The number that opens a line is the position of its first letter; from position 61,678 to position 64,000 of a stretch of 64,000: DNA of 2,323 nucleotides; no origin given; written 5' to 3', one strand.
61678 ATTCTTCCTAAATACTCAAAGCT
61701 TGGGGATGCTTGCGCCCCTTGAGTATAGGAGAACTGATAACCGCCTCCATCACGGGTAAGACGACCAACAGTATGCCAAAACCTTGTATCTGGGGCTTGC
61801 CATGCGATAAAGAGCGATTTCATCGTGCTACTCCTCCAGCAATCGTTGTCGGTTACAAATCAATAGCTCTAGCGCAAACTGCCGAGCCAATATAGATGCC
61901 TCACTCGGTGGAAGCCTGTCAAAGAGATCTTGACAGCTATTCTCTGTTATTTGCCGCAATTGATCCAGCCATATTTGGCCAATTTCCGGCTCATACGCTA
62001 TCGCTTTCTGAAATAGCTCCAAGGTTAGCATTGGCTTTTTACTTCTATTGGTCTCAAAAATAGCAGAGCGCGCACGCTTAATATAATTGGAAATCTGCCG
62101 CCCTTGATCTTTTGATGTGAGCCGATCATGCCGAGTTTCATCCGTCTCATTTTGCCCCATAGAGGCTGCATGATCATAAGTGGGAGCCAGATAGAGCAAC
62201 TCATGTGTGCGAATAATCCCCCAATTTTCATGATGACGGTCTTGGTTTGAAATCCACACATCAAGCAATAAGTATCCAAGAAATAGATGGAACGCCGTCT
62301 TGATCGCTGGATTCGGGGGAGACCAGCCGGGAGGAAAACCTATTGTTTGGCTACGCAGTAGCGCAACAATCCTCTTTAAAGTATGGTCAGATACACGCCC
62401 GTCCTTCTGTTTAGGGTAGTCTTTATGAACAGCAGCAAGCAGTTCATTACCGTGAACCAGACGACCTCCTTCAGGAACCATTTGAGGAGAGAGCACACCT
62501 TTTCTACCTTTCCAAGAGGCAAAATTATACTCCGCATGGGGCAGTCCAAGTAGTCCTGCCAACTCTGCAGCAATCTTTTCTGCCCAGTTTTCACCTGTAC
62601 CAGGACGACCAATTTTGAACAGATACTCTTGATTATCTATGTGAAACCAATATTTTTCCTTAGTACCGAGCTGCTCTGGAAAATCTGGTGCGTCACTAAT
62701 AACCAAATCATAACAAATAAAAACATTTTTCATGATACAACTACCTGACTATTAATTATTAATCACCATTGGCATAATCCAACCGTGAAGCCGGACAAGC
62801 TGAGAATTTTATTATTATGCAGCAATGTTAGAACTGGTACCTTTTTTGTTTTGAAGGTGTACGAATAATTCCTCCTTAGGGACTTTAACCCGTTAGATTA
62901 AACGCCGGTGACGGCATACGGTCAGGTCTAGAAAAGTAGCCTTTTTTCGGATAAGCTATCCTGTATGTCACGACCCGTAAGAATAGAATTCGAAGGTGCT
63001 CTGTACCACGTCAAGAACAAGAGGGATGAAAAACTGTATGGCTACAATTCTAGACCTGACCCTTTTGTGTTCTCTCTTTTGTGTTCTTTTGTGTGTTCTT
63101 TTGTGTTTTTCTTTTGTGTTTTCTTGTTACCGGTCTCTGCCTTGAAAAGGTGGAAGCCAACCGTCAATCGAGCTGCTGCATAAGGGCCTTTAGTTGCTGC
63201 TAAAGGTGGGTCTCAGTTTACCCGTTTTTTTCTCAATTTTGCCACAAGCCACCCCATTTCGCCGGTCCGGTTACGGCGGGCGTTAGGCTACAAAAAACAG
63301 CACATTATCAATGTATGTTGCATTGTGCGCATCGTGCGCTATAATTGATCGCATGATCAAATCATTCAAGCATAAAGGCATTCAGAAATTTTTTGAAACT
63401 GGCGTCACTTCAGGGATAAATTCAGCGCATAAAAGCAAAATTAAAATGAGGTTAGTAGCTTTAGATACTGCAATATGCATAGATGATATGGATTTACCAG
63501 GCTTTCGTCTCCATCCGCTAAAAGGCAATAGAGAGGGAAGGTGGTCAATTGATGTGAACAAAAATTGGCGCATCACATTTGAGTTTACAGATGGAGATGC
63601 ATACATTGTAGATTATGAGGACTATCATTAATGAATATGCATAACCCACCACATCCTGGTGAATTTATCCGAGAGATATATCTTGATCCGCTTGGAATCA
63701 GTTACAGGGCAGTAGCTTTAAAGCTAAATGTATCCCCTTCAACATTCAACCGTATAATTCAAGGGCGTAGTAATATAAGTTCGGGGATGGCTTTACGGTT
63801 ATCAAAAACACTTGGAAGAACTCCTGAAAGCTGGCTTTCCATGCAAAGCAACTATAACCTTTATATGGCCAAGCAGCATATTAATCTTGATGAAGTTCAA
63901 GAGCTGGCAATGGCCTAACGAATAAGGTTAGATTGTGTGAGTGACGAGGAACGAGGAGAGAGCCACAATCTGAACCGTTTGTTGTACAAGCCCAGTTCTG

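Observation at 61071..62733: Bipartite HipA-like kinase module in reversed order, partner carries a HIRAN-like domain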

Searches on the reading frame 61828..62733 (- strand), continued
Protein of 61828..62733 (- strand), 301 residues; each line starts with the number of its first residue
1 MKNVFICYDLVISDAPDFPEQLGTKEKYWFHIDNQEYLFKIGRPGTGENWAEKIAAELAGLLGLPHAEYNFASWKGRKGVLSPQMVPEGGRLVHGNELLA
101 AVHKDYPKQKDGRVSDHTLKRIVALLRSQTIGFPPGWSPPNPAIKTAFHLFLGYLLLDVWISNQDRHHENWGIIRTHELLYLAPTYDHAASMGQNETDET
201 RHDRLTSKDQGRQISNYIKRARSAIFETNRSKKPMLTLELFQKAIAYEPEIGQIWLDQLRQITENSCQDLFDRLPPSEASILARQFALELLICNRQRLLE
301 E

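Call 58: search_protein_families(library=pfam, proteins=[L013:5245-7983:+, L013:9613-10923:+, L027:31-4344:+, L033:2302-7230:+, L008:4198-7476:+, L032:9706-12069:+], max_evalue=0.001)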
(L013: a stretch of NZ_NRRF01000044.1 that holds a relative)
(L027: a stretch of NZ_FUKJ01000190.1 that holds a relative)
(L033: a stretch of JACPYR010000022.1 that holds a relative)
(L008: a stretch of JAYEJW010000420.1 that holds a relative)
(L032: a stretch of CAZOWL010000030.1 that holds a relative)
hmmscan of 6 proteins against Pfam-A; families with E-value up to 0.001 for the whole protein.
L013:5245-7983:+ (912 aa): 2 families
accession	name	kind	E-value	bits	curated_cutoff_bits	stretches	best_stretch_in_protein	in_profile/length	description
PF02384.22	N6_Mtase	-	1.5e-88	297.5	20.4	1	139-450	2-309/311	N-6 DNA Methylase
PF12161.14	HsdM_N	-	1.8e-12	48.5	24.5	1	10-124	3-134/135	HsdM N-terminal domain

L013:9613-10923:+ (436 aa): 1 family
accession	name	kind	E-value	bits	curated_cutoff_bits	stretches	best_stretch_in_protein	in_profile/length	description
PF01420.25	Methylase_S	-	3.3e-18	66.9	22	1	294-409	53-160/168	Type I restriction modification DNA specificity domain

L027:31-4344:+ (1437 aa): 7 families
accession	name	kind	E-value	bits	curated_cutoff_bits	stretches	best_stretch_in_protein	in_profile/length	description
PF18135.7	Type_ISP_C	-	8.5e-108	360.9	25.9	1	1019-1413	2-342/342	Type ISP C-terminal specificity domain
PF22240.1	ISP_coupler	-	2.2e-50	170.7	27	1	516-641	1-125/126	Type ISP restriction-modification enzyme, coupler domain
PF04851.21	ResIII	-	2.5e-13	50.7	22.5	1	2-150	57-163/164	Type III restriction enzyme, res subunit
PF00271.37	Helicase_C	-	1.1e-09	39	23.5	1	295-384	26-109/110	Helicase conserved C-terminal domain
PF07669.17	Eco57I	-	6.1e-06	26.9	25.3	1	803-904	74-163/171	Eco57I restriction-modification methylase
PF00270.35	DEAD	-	1.2e-05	25.5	26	1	68-149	86-160/167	DEAD/DEAH box helicase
PF02384.22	N6_Mtase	-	1.7e-05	24.7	20.4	1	645-831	4-154/311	N-6 DNA Methylase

L033:2302-7230:+ (1642 aa): 8 families
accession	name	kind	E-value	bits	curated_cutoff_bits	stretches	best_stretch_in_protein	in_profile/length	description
PF18135.7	Type_ISP_C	-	2.2e-112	376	25.9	1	1245-1619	2-342/342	Type ISP C-terminal specificity domain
PF13156.12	Mrr_cat_2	-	1.9e-49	167.2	22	1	35-158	2-125/127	Restriction endonuclease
PF22240.1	ISP_coupler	-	1.7e-45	155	27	2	778-879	25-125/126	Type ISP restriction-modification enzyme, coupler domain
PF04851.21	ResIII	-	8.9e-29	101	22.5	1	165-365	2-163/164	Type III restriction enzyme, res subunit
PF00271.37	Helicase_C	-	4.4e-09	37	23.5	1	513-594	28-109/110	Helicase conserved C-terminal domain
PF00270.35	DEAD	-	8.3e-09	35.8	26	1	190-364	19-160/167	DEAD/DEAH box helicase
PF02384.22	N6_Mtase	-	1.1e-06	28.7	20.4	1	883-1062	4-147/311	N-6 DNA Methylase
PF07669.17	Eco57I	-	1.1e-05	26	25.3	1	1033-1142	69-163/171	Eco57I restriction-modification methylase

L008:4198-7476:+ (1092 aa): 2 families
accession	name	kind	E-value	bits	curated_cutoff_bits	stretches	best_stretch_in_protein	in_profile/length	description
PF01555.25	N6_N4_Mtase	-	1.9e-07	31.7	26.7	0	688-839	2-107/221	DNA methylase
PF06634.17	DUF1156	-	5.9e-06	26.8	24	1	53-100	2-51/73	Protein of unknown function (DUF1156)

L032:9706-12069:+ (787 aa): 4 families
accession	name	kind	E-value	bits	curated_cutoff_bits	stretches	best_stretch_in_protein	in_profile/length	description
PF00271.37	Helicase_C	-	2.8e-16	60.2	23.5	1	610-682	39-110/110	Helicase conserved C-terminal domain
PF13091.12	PLDc_2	-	6.2e-11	42.7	27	1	53-177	39-132/132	PLD-like domain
PF00176.29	SNF2-rel_dom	-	6.3e-10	39.1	24.9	1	233-427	1-179/290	SNF2-related domain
PF04851.21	ResIII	-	6e-05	23.5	22.5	1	248-374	21-140/164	Type III restriction enzyme, res subunit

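Call 65: search_protein_families(library=pfam, alignment_id=A4, max_evalue=0.00001)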
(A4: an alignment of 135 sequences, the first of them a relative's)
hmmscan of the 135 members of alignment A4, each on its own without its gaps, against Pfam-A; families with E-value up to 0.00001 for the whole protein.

A. member 1, L004:10840-12594:+ (584 aa): 3 families
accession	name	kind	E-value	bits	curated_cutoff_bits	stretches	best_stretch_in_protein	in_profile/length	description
PF02384.22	N6_Mtase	-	7.7e-56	190.1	20.4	1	175-453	6-279/311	N-6 DNA Methylase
PF12161.14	HsdM_N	-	9.9e-10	39.6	24.5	1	23-104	3-92/135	HsdM N-terminal domain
PF07669.17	Eco57I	-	3.6e-07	30.9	25.3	1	301-390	69-165/171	Eco57I restriction-modification methylase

B. families by the number of members that match (of 135 scanned): 124 families (the first 25 are shown)
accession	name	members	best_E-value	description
PF02384.22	N6_Mtase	5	7.4e-105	N-6 DNA Methylase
PF04851.21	ResIII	5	1.3e-33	Type III restriction enzyme, res subunit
PF00271.37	Helicase_C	5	1.9e-20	Helicase conserved C-terminal domain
PF12161.14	HsdM_N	5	1.6e-18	HsdM N-terminal domain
PF00270.35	DEAD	4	5.5e-24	DEAD/DEAH box helicase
PF01863.23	YgjP-like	3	4.6e-58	YgjP-like, metallopeptidase domain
PF06634.17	DUF1156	3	1.9e-21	Protein of unknown function (DUF1156)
PF01420.25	Methylase_S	3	7.5e-19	Type I restriction modification DNA specificity domain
PF07669.17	Eco57I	3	1.3e-07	Eco57I restriction-modification methylase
PF18135.7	Type_ISP_C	2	1e-115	Type ISP C-terminal specificity domain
PF13175.12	AAA_15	2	4.3e-47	AAA ATPase domain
PF13245.12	AAA_19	2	1.2e-36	AAA domain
PF13604.12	AAA_30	2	1.7e-30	AAA domain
PF14340.12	DUF4395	2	1e-27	Domain of unknown function (DUF4395)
PF00072.30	Response_reg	2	5.8e-27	Response regulator receiver domain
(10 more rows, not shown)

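Call 66: search_protein_families(library=padloc, alignment_id=A4, max_evalue=1e-10)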
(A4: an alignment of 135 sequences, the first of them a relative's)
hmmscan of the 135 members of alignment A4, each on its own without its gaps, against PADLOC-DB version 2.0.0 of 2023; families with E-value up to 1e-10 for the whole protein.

A. member 1, L004:10840-12594:+ (584 aa): 23 families
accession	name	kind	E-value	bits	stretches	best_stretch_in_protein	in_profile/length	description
PDLC03036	MTase_I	-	3.4e-197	654.7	2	6-440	5-460/635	Type I methyltransferase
PDLC03021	MTase_I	-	2.1e-119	397.6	1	21-578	3-487/491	Type I methyltransferase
PDLC03025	MTase_I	-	2e-111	371.4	1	21-579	3-555/569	Type I methyltransferase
PDLC03026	MTase_I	-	4.4e-73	245.1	1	17-545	2-476/487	Type I methyltransferase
PDLC04134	mad2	-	5e-48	162.1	1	16-444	136-482/492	mads_2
PDLC03031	MTase_I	-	5.1e-27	92.4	1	178-399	168-393/834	Type I methyltransferase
PDLC03018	MTase_I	-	2.1e-26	90.5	1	191-243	304-356/749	Type I methyltransferase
PDLC03029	MTase_I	-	1.4e-25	87.8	1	149-398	132-392/661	Type I methyltransferase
PDLC03022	MTase_I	-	2.7e-23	80.2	1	149-412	142-407/857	Type I methyltransferase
PDLC03218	MTase_II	-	4e-23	79.8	1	162-418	235-488/532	Type II methyltransferase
PDLC03318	MTase_II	-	2e-21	74.1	1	133-240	289-390/723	Type II methyltransferase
PDLC03027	MTase_I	-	2.4e-21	73.9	1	145-400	111-356/810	Type I methyltransferase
PDLC03240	MTase_II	-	7.2e-21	72.6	1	154-412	143-383/511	Type II methyltransferase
PDLC03039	MTase_I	-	1e-20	71.5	1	177-396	151-365/708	Type I methyltransferase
PDLC03035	MTase_I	-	1e-19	68.5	1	160-325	140-292/653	Type I methyltransferase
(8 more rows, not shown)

B. families by the number of members that match (of 135 scanned): 287 families (the first 25 are shown)
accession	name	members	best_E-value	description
PDLC03032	MTase_I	7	0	Type I methyltransferase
PDLC03038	MTase_I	6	1.5e-72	Type I methyltransferase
PDLC04134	mad2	6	3e-54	mads_2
PDLC03027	MTase_I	5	0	Type I methyltransferase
PDLC03026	MTase_I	5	6.6e-189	Type I methyltransferase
PDLC03022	MTase_I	5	5.1e-185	Type I methyltransferase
PDLC03031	MTase_I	5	1.4e-127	Type I methyltransferase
PDLC03021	MTase_I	5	2.1e-119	Type I methyltransferase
PDLC03025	MTase_I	5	2e-111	Type I methyltransferase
PDLC03039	MTase_I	5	7.9e-66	Type I methyltransferase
PDLC03028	MTase_I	5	6e-64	Type I methyltransferase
PDLC03019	MTase_I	5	1.1e-54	Type I methyltransferase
PDLC03029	MTase_I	5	1.1e-51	Type I methyltransferase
PDLC03033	MTase_I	5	8e-48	Type I methyltransferase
PDLC03035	MTase_I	5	1.5e-45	Type I methyltransferase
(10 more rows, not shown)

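Call 80: find_encoding_contigs(protein=window:61828-62733:-, flank=10000, max_places=4)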
Protein window:61828-62733:- (301 aa): 23 contigs read that carry it; 4 places shown.
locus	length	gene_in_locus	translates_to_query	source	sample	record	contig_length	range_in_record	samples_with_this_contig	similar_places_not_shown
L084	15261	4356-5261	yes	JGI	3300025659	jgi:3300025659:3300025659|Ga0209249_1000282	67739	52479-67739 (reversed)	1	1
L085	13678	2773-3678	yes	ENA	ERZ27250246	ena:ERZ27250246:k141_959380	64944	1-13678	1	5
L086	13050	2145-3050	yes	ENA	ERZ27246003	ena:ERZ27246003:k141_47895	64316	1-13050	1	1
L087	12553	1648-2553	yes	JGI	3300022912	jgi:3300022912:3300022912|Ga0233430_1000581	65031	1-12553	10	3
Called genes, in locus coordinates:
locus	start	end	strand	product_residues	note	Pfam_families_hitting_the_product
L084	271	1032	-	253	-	PF00497:SBP_bac_3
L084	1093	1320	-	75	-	PF02604:PhdYeFM_antitox (weak)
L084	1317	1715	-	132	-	PF01850:PIN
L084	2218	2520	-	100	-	PF01381:HTH_3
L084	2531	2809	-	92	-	PF05015:HigB-like_toxin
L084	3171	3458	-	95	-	PF01381:HTH_3, PF13560:HTH_31 (weak)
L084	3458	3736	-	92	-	PF05015:HigB-like_toxin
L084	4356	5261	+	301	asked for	PF07804:HipA_C (weak)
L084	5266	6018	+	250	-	PF08797:HIRAN (weak)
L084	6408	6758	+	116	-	PF00072:Response_reg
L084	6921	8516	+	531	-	PF00795:CN_hydrolase, PF02540:NAD_synthase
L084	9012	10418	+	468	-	PF03951:Gln-synt_N, PF00120:Gln-synt_C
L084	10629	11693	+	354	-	PF08448:PAS_4 (weak), PF00512:HisKA, PF02518:HATPase_c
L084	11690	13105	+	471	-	PF00072:Response_reg, PF00158:Sigma54_activat, PF14532:Sigma54_activ_2, PF07728:AAA_5, PF25601:AAA_lid_14, PF02954:HTH_8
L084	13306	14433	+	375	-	PF19425:Csd3_N2, PF01551:Peptidase_M23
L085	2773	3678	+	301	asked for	PF07804:HipA_C (weak)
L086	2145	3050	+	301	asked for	PF07804:HipA_C (weak)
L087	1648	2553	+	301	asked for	PF07804:HipA_C (weak)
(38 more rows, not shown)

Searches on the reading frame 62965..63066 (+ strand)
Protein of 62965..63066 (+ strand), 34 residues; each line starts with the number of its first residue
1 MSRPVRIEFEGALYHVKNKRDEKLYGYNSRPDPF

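Call 84: search_dna_similar(query=window:62965-63066:+, collection=plasmids, mode=protein, max_evalue=10, max_rows=8)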
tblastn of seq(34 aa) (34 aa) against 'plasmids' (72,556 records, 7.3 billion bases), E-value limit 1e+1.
Records with a match: 1; places in all: 2; records where one place covers at least 80% of the query: 1.
Best place of each record, by identity: <60% 1.
By first word of the organism name: Legionella 1.
By predicted mobility (MOB-suite, as given by PLSDB): mobilizable 1.
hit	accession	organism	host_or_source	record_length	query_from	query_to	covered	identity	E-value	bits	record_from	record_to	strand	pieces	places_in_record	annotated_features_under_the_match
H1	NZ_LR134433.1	Legionella adelaidensis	environmental,Cooling tower water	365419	1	34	100%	44.4%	2e-1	34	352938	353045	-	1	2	transposase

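Call 86: get_annotated_region(hit=H1, flank=600)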
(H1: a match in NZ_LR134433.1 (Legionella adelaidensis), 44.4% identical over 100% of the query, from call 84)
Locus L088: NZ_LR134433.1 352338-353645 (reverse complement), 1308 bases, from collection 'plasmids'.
description: Legionella adelaidensis strain NCTC12735 plasmid 24, complete sequence
organism: Legionella adelaidensis (NCBI taxid 45056)
taxonomy: Bacteria; Pseudomonadota; Gammaproteobacteria; Legionellales; Legionellaceae; Legionella; Legionella adelaidensis
host: -; source: environmental,Cooling tower water; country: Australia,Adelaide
typing (MOB-suite, as given by PLSDB): mobilizable; relaxase MOBH
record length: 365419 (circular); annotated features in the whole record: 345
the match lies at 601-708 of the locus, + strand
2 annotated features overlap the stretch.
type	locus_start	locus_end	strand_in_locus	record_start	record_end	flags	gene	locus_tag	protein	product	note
CDS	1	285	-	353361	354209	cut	-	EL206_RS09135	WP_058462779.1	hypothetical protein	-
CDS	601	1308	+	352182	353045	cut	-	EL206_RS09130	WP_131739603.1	transposase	GO:0006313 - DNA transposition [Evidence IEA]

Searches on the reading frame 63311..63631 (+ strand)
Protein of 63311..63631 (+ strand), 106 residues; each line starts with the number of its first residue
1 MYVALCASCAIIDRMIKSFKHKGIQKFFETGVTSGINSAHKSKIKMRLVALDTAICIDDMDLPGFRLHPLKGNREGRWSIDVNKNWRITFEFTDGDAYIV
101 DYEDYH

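Call 58: search_protein_families(library=pfam, proteins=[window:63311-63631:+], max_evalue=0.001)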
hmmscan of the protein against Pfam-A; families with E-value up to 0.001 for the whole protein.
window:63311-63631:+ (106 aa): 1 family
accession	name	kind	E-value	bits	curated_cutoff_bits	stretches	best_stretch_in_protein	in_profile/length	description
PF05015.19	HigB-like_toxin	-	9.4e-23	80.9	27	1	17-106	1-91/91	RelE-like toxin of type II toxin-antitoxin system HigB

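Call 82: search_protein_families(library=ncbifam, proteins=[window:63311-63631:+], max_evalue=10)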
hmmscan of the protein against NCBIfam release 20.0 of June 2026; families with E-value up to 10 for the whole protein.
window:63311-63631:+ (106 aa): 2 families
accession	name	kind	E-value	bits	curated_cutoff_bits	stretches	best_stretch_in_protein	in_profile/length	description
TIGR02385.1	RelE_StbE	subfamily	0.022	15.2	27.9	1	63-100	41-76/88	type II toxin-antitoxin system mRNA interferase toxin, RelE/StbE family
TIGR02116.1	toxin_Txe_YoeB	equivalog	0.091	13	51.8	1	68-102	42-76/80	Txe/YoeB family addiction module toxin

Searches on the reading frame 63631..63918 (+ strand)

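Call 58: search_protein_families(library=pfam, proteins=[window:63631-63918:+], max_evalue=0.001)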
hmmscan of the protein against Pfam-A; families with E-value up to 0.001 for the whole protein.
window:63631-63918:+ (95 aa): 3 families
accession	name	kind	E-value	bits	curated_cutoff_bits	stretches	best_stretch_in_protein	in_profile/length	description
PF01381.28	HTH_3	-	1.8e-09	37.9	23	1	15-66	3-53/55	Helix-turn-helix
PF13560.12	HTH_31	-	1e-05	26.2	27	1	22-66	14-59/64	Helix-turn-helix domain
PF12844.13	HTH_19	-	0.00059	20.1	30.2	1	10-70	1-59/64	Helix-turn-helix domain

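Call 82: search_protein_families(library=ncbifam, proteins=[window:63631-63918:+], max_evalue=10)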
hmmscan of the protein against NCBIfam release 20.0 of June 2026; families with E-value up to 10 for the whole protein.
window:63631-63918:+ (95 aa): 4 families
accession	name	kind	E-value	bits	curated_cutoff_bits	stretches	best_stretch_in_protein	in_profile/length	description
TIGR02607.1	antidote_HigA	equivalog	8.5e-30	102.4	47.7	1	3-83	1-81/81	HigA family addiction module antitoxin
NF038310.1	lysogeny_AimR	equivalog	0.0045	16.1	70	1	21-79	8-66/365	AimR family lysis-lysogeny pheromone receptor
TIGR02147.1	Fsuc_second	paralog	0.032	13.7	50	1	23-62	28-68/272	TIGR02147 family protein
TIGR04111.1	BcepMu_gp16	hypoth_equivalog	0.2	11.6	34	1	18-62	9-53/55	phage-associated protein, BcepMu gp16 family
